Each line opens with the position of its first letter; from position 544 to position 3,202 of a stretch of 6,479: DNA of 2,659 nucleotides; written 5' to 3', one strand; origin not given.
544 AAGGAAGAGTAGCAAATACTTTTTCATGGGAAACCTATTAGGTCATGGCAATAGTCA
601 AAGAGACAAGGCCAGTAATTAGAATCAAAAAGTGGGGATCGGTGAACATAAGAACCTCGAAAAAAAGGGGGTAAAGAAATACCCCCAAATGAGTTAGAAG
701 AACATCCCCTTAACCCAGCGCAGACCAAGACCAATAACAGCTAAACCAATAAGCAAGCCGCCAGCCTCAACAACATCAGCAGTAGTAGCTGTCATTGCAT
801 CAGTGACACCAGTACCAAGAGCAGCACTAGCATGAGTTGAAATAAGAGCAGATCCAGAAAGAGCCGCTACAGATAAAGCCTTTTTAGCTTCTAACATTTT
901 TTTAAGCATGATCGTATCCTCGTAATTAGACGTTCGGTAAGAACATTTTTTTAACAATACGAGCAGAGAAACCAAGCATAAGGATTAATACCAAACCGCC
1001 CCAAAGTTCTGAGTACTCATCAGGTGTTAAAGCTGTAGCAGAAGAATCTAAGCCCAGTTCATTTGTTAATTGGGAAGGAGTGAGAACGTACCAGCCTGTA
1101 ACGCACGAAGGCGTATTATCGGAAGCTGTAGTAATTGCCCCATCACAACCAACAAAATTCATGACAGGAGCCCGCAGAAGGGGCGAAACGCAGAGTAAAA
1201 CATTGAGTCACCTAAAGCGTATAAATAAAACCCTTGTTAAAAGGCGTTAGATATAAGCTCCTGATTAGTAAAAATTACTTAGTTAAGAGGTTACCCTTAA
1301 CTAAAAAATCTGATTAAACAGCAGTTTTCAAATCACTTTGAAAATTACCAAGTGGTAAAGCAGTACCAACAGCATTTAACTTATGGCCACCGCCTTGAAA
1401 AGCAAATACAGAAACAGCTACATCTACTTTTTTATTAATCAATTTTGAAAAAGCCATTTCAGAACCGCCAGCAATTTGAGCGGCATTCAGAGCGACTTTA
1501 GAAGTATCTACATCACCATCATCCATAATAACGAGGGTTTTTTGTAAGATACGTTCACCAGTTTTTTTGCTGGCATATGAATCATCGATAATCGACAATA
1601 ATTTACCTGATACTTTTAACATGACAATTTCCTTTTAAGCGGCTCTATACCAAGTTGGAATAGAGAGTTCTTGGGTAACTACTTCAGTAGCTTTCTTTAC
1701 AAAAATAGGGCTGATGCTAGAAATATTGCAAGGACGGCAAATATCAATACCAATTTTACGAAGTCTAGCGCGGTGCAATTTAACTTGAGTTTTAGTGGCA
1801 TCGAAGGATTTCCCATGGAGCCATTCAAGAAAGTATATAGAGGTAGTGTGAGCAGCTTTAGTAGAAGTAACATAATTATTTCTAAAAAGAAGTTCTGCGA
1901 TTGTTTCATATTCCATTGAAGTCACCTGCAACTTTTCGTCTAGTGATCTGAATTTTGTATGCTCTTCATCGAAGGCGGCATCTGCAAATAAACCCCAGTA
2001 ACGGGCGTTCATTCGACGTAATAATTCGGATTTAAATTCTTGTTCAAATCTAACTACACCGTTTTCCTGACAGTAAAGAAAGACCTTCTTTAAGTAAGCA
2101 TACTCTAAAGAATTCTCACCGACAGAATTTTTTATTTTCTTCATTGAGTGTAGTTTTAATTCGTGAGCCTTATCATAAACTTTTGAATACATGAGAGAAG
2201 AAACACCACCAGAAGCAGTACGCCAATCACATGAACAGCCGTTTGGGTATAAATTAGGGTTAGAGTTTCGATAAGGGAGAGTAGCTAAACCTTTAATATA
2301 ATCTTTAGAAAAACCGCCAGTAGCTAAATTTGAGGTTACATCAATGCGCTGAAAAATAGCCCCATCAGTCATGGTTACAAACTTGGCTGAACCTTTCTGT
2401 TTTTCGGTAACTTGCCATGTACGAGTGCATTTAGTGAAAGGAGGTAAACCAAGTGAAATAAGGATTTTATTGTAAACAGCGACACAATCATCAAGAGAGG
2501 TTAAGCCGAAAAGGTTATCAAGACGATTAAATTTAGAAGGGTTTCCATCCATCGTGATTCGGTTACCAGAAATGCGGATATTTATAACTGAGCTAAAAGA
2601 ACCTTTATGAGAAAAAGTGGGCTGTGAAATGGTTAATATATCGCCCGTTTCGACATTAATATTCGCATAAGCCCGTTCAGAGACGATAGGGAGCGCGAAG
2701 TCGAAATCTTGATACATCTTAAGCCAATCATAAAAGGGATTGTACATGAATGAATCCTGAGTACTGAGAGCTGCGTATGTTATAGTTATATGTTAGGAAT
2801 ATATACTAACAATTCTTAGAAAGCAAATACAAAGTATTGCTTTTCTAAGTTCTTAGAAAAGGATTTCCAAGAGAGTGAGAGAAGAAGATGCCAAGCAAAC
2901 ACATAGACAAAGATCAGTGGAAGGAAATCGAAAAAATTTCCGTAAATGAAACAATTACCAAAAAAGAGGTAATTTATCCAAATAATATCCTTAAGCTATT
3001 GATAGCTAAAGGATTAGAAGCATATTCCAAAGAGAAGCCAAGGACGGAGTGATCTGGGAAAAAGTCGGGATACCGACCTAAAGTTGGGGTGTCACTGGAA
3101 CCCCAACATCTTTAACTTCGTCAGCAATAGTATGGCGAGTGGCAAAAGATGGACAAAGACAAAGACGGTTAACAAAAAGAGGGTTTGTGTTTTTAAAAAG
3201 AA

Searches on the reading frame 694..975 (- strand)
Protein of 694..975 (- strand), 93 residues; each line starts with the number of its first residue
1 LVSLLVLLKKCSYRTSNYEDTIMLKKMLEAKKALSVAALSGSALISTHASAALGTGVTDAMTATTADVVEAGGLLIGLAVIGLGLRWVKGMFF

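Call 5: search_protein_families(library=phrogs, proteins=[window:694-975:-], max_evalue=1)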
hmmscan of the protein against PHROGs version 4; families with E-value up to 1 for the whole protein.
window:694-975:- (93 aa): 6 families
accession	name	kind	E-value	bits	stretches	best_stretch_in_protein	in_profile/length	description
phrog_7106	-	head and packaging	1.4e-06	29.5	1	24-80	4-60/72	major head protein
phrog_2374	-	unknown function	7.6e-05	23.6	1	24-93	2-74/74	-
phrog_1859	-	head and packaging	0.00028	22.1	1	24-91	8-73/76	major head protein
phrog_2186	-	head and packaging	0.013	16.6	1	23-92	3-77/80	virion structural protein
phrog_1646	-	head and packaging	0.048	15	1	26-78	3-55/81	major coat protein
phrog_33078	-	unknown function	0.2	12.4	0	2-20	16-35/38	-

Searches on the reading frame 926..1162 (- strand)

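Call 5: search_protein_families(library=phrogs, proteins=[window:926-1162:-], max_evalue=1)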
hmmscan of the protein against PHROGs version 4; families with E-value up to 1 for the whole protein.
window:926-1162:- (78 aa): 2 families
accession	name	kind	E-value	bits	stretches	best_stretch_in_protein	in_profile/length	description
phrog_4800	-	unknown function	9.6e-08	33.2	1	1-73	1-67/70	-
phrog_3577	-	unknown function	0.45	11.1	1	17-55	36-74/202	-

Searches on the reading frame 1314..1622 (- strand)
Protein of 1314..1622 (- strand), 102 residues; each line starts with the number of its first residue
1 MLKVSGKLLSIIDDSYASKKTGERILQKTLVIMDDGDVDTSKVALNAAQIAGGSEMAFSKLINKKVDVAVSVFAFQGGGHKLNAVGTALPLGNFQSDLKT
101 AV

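Call 4: search_protein_families(library=pfam, proteins=[window:1314-1622:-], max_evalue=1)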
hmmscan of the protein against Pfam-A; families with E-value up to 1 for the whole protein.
window:1314-1622:- (102 aa): 0 families

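Call 5: search_protein_families(library=phrogs, proteins=[window:1314-1622:-], max_evalue=1)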
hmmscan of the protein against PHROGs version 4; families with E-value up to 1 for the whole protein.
window:1314-1622:- (102 aa): 1 family
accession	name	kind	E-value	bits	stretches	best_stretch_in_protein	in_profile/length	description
phrog_2374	-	unknown function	0.086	13.8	1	46-89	12-56/74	-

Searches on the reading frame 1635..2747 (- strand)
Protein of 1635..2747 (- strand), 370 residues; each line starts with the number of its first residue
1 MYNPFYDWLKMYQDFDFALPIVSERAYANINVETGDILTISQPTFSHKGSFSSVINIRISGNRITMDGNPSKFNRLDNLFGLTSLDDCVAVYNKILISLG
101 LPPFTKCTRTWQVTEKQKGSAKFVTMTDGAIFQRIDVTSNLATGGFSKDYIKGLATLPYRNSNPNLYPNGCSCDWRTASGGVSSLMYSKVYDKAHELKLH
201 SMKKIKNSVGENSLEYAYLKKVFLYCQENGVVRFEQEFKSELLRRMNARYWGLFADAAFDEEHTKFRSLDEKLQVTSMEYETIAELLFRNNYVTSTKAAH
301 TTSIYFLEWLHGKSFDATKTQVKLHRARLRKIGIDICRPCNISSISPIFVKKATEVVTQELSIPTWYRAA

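Call 4: search_protein_families(library=pfam, proteins=[window:1635-2747:-], max_evalue=1)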
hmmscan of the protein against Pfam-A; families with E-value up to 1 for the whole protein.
window:1635-2747:- (370 aa): 2 families
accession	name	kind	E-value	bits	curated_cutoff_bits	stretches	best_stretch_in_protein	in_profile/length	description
PF05155.20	G2P_X_C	-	3.1e-15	56.9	25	1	291-368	5-83/88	Replication-associated protein G2P C-terminal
PF05144.20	Phage_CRI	-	2.6e-09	37.6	21.7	1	6-250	2-225/232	Replication-associated protein G2P N-terminal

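Call 10: search_dna_similar(query=window:1635-2747:-, collection=phages, mode=protein, max_evalue=0.001)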
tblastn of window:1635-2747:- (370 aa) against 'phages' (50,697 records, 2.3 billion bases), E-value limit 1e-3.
Records with a match: 22; places in all: 23; records where one place covers at least 80% of the query: 21.
Best place of each record, by identity: <60% 22.
By first word of the organism name: Vibrio 5; Pseudomonas 4; Dulem 4; Inovirus 3; Alteromonas 2; Escherichia 2; Phage 2.
By host as written in the record: Varecia variegata 4; - 3; Pseudomonas aeruginosa 3; Homo sapiens 3; Vibrio cyclitrophicus 10N.239.311.A09 2; Vibrio cyclitrophicus 10N.239.311.C11 2; Alteromonas macleodii 1; Alteromonas abrolhosensis JKT1 1; and 3 more.
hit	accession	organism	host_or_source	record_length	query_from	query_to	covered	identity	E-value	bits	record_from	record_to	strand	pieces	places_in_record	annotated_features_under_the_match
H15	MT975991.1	Alteromonas phage phiAFP1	Alteromonas macleodii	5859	5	369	99%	50.7%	2e-118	382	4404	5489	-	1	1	putative replication-associated protein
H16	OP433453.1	Alteromonas phage phiAFP1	Alteromonas abrolhosensis JKT1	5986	5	369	99%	50.7%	3e-118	382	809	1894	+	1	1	hypothetical protein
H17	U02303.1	Escherichia phage If1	-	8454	5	367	98%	50.1%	5e-99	386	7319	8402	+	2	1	ORF320; homologous to R-pyocin (L06240) | minor intergenic region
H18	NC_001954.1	Escherichia phage If1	Escherichia coli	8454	5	367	98%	50.1%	5e-99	386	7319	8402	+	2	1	hypothetical protein | minor intergenic region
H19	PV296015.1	Pseudomonas phage WX-Y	Pseudomonas aeruginosa ZS-PA-35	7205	2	368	99%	42.4%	5e-93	310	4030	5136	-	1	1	RstA1 protein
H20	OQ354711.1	Pseudomonas phage WX_Y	Pseudomonas aeruginosa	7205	5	368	98%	42.8%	4e-93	310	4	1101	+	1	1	RstA1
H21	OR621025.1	Pseudomonas phage 17897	Pseudomonas aeruginosa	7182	5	368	98%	40.6%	2e-88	296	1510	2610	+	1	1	replication protein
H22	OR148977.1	Inovirus D_HF32_91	Homo sapiens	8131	5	368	98%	40.4%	6e-85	286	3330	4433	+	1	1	replication initiation factor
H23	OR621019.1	Pseudomonas phage 36-2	Pseudomonas aeruginosa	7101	5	370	99%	40.2%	6e-79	269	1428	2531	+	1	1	replication protein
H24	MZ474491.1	Phage silverpheasant213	cloacal swab from silver pheasant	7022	5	368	98%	40.1%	2e-89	299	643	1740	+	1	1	replication protein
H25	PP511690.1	Dulem virus 55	Varecia variegata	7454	1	368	99%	39.2%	9e-84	283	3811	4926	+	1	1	replication protein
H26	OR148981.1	Inovirus D_HF2_82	Homo sapiens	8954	3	368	99%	38.8%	4e-80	273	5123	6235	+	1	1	replication initiation factor | hypothetical protein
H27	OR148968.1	Inovirus D_HF2_144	Homo sapiens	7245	7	368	97%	39.6%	1e-67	281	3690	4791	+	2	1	replication initiation factor | hypothetical protein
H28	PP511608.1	Dulem virus 56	Varecia variegata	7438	6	368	98%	38.8%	3e-75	258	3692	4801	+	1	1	replication protein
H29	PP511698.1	Dulem virus 56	Varecia variegata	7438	6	368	98%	38.8%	7e-75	257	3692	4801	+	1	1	replication protein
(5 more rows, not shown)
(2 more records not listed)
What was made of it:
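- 1635..2747 (-): Context: the rolling-circle replication protein (G2P N- and C-terminal domains). calls 4, 10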

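Call 37: find_related_loci(query=window:1635-2747:-, collection=metagenome_contigs, flank=5000)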
Query window:1635-2747:- (370 aa) in metagenome_contigs; peptide patterns used: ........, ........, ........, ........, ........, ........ (x = any residue, [..] = any of these).
83 stretches matched a pattern, but none encodes a relative of the query by tblastn (E <= 1e-3).
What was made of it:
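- Tried and rejected: A single-protein Rep scan of metagenomes found nothing (call 37).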

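Call 76: find_related_loci(query=A3, collection=genome_contigs, flank=5000)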
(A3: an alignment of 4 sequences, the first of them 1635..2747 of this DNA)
Query A3 (370 aa) in genome_contigs; peptide patterns used: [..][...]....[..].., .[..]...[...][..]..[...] (x = any residue, [..] = any of these).
81 stretches matched a pattern; 49 encode a relative of the query (tblastn E <= 1e-3); 46 distinct loci.
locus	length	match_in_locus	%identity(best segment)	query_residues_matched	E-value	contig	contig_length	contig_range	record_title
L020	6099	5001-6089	51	5-368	4e-126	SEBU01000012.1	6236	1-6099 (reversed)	MAG: Gammaproteobacteria bacterium isolate PMG_192 scaffold_26318, whole genome shotgun sequence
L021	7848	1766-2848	50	5-367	9e-123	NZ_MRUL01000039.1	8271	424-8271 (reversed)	Izhakiella australiensis strain D4N98 NODE_39_length_8271_cov_336.043_ID_9530, whole genome shotgun sequence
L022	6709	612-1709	50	1-368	2e-122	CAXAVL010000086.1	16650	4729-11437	MAG TPA_asm: uncultured Cellvibrio sp. isolate ERR599368_metabat2_19 genome assembly, contig: ERZ2772639.807, whole geno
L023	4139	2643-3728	50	5-368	1e-123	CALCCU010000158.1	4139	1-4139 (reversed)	MAG TPA_asm: uncultured Gammaproteobacteria bacterium isolate ERR257714_bin.107_CONCOCT_v1.1_MAG genome assembly, contig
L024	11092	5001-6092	50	5-370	6e-120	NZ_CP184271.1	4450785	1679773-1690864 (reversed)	Pectobacterium colocasium strain CSR2 chromosome, complete genome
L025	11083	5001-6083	50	5-367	4e-121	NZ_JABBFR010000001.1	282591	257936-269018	Rosenbergiella gaditana strain S61 NODE_1_length_282591_cov_43.352372, whole genome shotgun sequence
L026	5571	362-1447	49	5-367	1e-116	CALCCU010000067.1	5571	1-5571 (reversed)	MAG TPA_asm: uncultured Gammaproteobacteria bacterium isolate ERR257714_bin.107_CONCOCT_v1.1_MAG genome assembly, contig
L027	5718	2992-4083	46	2-367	2e-113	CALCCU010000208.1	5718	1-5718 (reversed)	MAG TPA_asm: uncultured Gammaproteobacteria bacterium isolate ERR257714_bin.107_CONCOCT_v1.1_MAG genome assembly, contig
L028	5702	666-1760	45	5-368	5e-111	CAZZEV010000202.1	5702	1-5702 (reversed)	MAG TPA_asm: uncultured Cellvibrionaceae bacterium isolate SRP219642_co6_6 genome assembly, contig: NODE_14744_length_57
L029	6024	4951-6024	46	5-361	2e-105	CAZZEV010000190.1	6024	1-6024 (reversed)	MAG TPA_asm: uncultured Cellvibrionaceae bacterium isolate SRP219642_co6_6 genome assembly, contig: NODE_13691_length_60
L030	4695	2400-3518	45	5-368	3e-105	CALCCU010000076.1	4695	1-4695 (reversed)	MAG TPA_asm: uncultured Gammaproteobacteria bacterium isolate ERR257714_bin.107_CONCOCT_v1.1_MAG genome assembly, contig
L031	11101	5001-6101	42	2-367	2e-98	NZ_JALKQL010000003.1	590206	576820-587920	Pseudomonas iridis strain Y-22 Contig_003, whole genome shotgun sequence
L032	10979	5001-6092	42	5-368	1e-98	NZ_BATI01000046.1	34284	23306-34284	Aquipseudomonas alcaligenes NBRC 14159, whole genome shotgun sequence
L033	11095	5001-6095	42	5-368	8e-98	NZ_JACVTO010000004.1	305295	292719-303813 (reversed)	Pseudomonas sp. S30 NODE_4_length_305295_cov_28.759851, whole genome shotgun sequence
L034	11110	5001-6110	41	2-370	1e-95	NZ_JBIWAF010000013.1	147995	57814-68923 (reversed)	Pseudomonas sp. NPDC099000 NPDC099000_370_E2.ctg-0013, whole genome shotgun sequence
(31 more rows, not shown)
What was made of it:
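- Closest known: Unnamed ORF63 family of tailed-phage and prophage early proteins. Different: This copy is in a single-stranded DNA inovirus whose Rep relatives infect Gammaproteobacteria (calls 10, 76).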

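Call 87: find_related_loci(query=A3, collection=metagenome_contigs, flank=4000)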
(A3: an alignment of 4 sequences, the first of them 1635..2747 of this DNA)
Query A3 (370 aa) in metagenome_contigs; peptide patterns used: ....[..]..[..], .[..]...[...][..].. (x = any residue, [..] = any of these).
452 stretches matched a pattern; 219 encode a relative of the query (tblastn E <= 1e-3); the best 80 are kept; 79 distinct loci.
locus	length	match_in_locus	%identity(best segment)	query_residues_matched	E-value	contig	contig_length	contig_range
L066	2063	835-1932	74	5-370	0e+0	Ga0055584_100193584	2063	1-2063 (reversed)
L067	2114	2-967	73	49-370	0e+0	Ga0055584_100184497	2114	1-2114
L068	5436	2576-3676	59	5-370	4e-151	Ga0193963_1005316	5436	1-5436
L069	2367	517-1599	54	5-368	9e-141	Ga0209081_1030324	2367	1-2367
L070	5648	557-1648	55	5-370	5e-131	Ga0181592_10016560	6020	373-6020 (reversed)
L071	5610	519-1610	53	5-370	5e-127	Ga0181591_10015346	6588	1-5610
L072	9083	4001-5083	53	5-367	2e-125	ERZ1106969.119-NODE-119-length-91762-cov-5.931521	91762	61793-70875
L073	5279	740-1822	50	5-367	8e-126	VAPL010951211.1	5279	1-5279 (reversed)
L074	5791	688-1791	51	5-370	4e-125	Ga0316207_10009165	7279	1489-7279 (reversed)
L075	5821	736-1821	50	5-369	5e-125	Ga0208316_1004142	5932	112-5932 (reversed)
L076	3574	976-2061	49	5-368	7e-128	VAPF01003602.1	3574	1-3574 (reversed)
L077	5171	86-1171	49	5-368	2e-124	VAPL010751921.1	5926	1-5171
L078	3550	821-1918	50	1-368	2e-125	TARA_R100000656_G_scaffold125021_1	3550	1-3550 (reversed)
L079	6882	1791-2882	51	5-370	3e-122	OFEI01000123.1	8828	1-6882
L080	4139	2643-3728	50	5-368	1e-123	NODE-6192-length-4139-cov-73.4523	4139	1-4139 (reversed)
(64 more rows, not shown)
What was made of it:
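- Tried and rejected: The alignment-based scan worked (call 87).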

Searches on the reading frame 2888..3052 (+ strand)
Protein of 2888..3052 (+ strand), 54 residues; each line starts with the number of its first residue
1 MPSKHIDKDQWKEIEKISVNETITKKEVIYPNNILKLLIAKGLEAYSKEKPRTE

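Call 4: search_protein_families(library=pfam, proteins=[window:2888-3052:+], max_evalue=1)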
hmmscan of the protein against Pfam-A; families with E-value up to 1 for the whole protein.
window:2888-3052:+ (54 aa): 0 families

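Call 5: search_protein_families(library=phrogs, proteins=[window:2888-3052:+], max_evalue=1)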
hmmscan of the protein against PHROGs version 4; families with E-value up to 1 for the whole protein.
window:2888-3052:+ (54 aa): 2 families
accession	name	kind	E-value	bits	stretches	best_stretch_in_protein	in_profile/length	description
phrog_5219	-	unknown function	4.6e-09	37.1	1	1-49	2-50/63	-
phrog_35052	-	unknown function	0.13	13.2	1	10-32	42-64/69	-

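Call 6: search_protein_families(library=padloc, proteins=[window:2888-3052:+], max_evalue=1)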
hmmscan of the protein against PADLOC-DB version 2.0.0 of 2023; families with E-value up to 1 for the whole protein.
window:2888-3052:+ (54 aa): 0 families

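Call 7: search_protein_families(library=ncbifam, proteins=[window:2888-3052:+], max_evalue=1)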
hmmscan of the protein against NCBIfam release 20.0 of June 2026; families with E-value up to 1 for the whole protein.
window:2888-3052:+ (54 aa): 0 families

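Call 51: search_dna_similar(query=window:2888-3052:+, collection=phages, mode=protein, max_evalue=0.1, max_rows=25)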
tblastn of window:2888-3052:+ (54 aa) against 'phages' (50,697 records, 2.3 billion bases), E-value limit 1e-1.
Records with a match: 2; places in all: 2; records where one place covers at least 80% of the query: 2.
Best place of each record, by identity: <60% 2.
By first word of the organism name: Phage 1; Inovirus 1.
By host as written in the record: - 1; Homo sapiens 1.
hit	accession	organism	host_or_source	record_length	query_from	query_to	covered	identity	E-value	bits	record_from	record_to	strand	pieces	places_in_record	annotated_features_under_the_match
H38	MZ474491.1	Phage silverpheasant213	cloacal swab from silver pheasant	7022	1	49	91%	49.0%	6e-7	49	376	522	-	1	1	none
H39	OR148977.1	Inovirus D_HF32_91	Homo sapiens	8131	1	49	91%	40.8%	4e-4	41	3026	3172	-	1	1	hypothetical protein (x2)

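Call 84: search_solved_structures(query=window:2888-3052:+, max_evalue=10)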
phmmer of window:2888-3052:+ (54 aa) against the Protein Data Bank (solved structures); distinct sequences matched with E-value up to 10: 2.
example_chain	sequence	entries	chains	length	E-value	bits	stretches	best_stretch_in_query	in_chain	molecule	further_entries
6ne4_B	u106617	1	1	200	0.32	14.5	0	32-48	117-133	Designed repeat binding protein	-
3oop_A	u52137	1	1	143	0.97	13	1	5-29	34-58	Lin2960 protein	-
